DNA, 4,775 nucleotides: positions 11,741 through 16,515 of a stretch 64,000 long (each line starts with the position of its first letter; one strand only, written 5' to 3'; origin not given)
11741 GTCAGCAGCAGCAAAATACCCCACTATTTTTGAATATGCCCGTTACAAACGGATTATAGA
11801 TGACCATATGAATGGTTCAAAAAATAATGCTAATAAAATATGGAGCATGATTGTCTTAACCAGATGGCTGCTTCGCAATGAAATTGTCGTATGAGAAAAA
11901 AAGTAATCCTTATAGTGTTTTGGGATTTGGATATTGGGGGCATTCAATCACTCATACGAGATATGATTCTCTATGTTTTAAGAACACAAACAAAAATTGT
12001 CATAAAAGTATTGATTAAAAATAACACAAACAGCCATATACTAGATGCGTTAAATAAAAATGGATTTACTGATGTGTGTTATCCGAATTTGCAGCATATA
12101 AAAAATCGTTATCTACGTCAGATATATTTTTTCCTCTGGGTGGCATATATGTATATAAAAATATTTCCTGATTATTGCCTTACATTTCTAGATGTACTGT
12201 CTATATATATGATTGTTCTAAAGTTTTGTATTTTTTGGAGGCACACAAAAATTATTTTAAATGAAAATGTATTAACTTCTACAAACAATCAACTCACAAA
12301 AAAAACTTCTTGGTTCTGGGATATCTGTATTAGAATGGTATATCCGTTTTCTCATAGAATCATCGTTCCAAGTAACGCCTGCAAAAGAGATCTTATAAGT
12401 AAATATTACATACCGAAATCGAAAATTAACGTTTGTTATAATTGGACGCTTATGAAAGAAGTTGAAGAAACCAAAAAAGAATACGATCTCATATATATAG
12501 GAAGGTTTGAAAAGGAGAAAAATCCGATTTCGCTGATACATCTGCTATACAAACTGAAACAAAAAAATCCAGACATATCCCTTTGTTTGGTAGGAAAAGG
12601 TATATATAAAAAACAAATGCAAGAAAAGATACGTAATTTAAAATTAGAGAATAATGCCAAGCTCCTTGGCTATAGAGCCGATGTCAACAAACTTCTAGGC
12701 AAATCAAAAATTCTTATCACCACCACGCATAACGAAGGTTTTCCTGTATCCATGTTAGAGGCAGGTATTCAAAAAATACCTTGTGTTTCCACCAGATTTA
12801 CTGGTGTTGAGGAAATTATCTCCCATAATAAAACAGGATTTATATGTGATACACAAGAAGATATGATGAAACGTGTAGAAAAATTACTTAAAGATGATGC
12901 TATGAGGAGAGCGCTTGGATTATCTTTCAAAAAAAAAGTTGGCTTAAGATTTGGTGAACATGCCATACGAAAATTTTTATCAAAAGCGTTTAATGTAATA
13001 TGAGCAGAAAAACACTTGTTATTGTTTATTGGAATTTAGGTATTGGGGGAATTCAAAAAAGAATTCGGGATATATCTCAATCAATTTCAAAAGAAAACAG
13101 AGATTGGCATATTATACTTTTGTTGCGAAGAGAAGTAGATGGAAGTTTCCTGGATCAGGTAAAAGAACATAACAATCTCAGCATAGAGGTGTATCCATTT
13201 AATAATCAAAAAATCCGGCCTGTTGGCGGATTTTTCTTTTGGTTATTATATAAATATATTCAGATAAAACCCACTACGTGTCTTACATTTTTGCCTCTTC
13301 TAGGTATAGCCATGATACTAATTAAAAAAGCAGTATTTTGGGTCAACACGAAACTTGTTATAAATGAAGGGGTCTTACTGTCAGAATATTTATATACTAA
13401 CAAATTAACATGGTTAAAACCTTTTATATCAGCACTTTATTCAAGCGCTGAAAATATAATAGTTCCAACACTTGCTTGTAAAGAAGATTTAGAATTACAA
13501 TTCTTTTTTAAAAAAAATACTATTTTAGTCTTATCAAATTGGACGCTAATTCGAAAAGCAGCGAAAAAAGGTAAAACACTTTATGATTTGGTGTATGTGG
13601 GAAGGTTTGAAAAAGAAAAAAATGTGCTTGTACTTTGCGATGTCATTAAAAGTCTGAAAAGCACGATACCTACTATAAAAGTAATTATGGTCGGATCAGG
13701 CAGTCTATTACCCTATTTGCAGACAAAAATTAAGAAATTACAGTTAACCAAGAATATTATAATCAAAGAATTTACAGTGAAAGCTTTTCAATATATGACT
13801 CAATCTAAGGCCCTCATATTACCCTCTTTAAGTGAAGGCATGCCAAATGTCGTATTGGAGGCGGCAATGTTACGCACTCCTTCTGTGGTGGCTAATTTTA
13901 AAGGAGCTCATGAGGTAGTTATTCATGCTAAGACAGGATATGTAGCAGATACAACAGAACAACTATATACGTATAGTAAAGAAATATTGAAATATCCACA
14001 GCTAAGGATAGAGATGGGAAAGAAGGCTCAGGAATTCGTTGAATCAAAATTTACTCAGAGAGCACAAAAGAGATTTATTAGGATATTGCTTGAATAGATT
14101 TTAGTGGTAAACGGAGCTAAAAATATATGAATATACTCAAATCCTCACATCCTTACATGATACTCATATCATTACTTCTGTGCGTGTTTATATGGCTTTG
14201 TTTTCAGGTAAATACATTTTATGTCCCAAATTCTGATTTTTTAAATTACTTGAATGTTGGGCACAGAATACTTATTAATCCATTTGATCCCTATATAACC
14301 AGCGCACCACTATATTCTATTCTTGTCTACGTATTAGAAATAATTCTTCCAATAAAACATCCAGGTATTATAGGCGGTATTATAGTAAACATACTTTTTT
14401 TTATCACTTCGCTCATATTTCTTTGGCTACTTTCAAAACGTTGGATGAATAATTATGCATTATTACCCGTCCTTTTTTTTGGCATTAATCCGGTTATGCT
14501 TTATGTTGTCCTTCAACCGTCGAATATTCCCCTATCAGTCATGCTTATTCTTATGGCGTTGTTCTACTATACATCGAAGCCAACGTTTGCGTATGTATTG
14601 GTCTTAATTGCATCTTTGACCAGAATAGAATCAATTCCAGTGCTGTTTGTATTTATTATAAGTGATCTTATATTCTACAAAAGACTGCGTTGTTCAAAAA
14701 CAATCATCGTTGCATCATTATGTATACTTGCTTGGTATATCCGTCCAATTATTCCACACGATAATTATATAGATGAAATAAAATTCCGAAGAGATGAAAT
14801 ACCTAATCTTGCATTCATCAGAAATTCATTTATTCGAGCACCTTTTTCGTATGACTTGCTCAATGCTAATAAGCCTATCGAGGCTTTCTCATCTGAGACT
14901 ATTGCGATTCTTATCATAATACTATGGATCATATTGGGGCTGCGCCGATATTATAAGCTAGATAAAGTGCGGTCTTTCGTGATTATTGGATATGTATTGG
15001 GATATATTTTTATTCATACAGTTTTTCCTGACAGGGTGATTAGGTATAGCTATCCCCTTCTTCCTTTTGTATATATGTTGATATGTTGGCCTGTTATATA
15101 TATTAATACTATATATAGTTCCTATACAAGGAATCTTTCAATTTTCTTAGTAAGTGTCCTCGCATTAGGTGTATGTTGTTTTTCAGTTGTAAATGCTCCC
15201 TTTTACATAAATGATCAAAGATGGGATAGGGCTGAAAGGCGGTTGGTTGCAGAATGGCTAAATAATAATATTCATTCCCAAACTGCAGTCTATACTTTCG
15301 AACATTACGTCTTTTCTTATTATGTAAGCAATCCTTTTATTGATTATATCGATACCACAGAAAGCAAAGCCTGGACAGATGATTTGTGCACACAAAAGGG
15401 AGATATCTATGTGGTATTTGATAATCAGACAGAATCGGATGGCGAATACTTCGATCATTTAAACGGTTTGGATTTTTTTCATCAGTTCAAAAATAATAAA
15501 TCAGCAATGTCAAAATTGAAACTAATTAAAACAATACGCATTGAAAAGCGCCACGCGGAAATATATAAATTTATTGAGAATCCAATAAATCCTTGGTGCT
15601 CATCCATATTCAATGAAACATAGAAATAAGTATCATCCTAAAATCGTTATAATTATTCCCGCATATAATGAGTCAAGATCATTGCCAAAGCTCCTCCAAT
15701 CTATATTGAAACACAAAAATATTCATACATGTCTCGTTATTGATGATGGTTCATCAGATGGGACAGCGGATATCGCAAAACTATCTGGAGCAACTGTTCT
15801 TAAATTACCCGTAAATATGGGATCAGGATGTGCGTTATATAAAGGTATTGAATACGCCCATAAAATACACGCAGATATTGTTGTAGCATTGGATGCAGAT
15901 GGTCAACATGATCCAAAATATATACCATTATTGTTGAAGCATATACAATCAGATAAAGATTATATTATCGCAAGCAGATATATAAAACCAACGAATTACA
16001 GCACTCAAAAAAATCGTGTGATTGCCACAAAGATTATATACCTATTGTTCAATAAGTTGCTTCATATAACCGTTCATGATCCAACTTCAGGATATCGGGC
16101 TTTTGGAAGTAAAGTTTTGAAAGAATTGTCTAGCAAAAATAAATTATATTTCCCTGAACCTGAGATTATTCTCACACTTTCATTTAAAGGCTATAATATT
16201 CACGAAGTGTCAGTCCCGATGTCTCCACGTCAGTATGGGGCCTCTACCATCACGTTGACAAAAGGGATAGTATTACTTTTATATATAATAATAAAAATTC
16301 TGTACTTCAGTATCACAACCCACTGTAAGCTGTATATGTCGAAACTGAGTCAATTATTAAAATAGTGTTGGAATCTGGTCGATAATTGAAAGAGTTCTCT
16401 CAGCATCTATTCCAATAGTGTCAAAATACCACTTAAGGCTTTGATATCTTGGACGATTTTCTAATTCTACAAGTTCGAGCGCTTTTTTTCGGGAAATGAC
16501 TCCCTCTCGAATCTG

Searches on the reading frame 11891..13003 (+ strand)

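Call 8: search_protein_families(library=pfam, proteins=[window:11891-13003:+], max_evalue=0.00001)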
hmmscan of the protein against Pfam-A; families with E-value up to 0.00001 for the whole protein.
window:11891-13003:+ (370 aa): 3 families
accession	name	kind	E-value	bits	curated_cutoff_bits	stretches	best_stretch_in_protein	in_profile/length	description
PF00534.26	Glycos_transf_1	-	1.7e-35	122.5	26.4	1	186-343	4-166/172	Glycosyl transferases group 1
PF13692.12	Glyco_trans_1_4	-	3.7e-25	89.3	27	1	199-335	3-142/142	Glycosyl transferases group 1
PF13439.12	Glyco_transf_4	-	2.3e-07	31.5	28.5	0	134-184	115-164/170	Glycosyltransferase Family 4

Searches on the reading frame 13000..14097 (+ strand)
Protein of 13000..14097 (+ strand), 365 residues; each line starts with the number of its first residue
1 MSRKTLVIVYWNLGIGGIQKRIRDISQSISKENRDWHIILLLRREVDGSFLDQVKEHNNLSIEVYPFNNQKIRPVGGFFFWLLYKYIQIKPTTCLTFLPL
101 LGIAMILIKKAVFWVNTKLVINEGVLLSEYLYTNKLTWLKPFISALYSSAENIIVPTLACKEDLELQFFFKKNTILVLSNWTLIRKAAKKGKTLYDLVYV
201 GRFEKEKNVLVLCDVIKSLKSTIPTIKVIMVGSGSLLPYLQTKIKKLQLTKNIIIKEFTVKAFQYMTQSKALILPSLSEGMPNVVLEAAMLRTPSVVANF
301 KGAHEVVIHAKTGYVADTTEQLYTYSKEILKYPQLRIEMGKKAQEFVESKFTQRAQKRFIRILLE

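Call 8: search_protein_families(library=pfam, proteins=[window:13000-14097:+], max_evalue=0.00001)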
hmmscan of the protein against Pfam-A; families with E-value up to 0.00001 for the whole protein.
window:13000-14097:+ (365 aa): 2 families
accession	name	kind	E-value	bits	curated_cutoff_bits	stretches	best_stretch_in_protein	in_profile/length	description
PF00534.26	Glycos_transf_1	-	1.5e-28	99.9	26.4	1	184-345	5-171/172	Glycosyl transferases group 1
PF13692.12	Glyco_trans_1_4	-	1e-22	81.4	27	1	196-322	3-132/142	Glycosyl transferases group 1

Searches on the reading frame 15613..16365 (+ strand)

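Call 8: search_protein_families(library=pfam, proteins=[window:15613-16365:+], max_evalue=0.00001)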
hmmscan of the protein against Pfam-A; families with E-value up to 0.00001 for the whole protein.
window:15613-16365:+ (250 aa): 2 families
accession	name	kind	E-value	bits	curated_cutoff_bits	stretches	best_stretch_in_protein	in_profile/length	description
PF00535.33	Glycos_transf_2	-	1.1e-24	87.7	23.3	1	13-172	2-167/168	Glycosyl transferase family 2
PF13641.12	Glyco_tranf_2_3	-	1.9e-06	28.5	27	1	9-114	1-114/230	Glycosyltransferase like family 2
